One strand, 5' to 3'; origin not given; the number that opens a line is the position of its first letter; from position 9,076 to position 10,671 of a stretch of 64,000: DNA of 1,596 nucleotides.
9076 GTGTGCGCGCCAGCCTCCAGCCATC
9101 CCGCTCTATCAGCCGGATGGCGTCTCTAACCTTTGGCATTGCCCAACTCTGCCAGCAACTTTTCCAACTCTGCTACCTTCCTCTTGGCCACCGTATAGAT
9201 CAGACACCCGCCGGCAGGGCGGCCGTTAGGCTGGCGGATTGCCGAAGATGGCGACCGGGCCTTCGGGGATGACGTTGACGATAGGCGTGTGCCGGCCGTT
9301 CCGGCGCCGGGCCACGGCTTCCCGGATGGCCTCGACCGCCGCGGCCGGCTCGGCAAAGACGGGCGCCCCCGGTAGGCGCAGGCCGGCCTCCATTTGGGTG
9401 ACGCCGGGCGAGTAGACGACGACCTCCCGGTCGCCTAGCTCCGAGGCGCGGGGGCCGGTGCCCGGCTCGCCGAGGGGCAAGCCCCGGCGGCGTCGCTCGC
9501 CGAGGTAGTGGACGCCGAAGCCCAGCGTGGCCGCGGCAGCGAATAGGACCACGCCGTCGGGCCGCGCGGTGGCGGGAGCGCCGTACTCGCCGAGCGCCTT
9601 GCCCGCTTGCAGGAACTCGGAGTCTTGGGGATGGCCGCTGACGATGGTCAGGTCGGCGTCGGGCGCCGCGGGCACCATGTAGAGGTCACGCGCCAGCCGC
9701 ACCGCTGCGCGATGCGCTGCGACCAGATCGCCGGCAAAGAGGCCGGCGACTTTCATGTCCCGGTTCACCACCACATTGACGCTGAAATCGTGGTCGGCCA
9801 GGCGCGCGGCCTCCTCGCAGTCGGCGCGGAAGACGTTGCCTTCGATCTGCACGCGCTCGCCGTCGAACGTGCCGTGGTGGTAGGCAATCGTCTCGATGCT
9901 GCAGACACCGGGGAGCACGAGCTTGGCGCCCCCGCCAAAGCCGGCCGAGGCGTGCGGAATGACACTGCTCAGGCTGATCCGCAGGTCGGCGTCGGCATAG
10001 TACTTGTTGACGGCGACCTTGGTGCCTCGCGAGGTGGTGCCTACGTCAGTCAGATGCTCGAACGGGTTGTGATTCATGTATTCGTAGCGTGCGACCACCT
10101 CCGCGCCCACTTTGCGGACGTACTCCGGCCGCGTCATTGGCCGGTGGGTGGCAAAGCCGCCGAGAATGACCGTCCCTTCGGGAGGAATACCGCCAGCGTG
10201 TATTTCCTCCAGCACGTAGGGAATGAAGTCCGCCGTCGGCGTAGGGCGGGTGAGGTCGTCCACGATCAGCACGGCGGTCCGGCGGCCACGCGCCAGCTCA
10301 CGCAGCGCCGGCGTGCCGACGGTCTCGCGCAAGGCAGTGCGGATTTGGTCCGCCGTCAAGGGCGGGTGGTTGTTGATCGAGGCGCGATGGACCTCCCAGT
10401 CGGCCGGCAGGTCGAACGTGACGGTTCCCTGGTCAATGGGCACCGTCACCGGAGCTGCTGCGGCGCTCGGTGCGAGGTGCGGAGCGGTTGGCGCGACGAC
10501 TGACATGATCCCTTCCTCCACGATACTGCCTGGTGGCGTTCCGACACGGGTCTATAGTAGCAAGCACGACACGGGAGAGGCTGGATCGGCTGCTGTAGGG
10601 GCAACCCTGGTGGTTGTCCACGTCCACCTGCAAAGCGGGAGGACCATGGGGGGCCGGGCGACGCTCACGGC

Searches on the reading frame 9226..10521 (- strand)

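Call 62: search_protein_families(library=pfam, proteins=[window:9226-10521:-], max_evalue=0.01)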
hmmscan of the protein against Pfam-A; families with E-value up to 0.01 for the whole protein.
window:9226-10521:- (431 aa): 2 families
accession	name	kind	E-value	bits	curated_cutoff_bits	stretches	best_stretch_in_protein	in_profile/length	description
PF09861.14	Lar_N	-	1e-48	165.7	23.3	1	30-219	2-195/204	Lactate racemase N-terminal domain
PF04015.17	DUF362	-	0.0006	20.4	24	1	145-242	69-142/200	Domain of unknown function (DUF362)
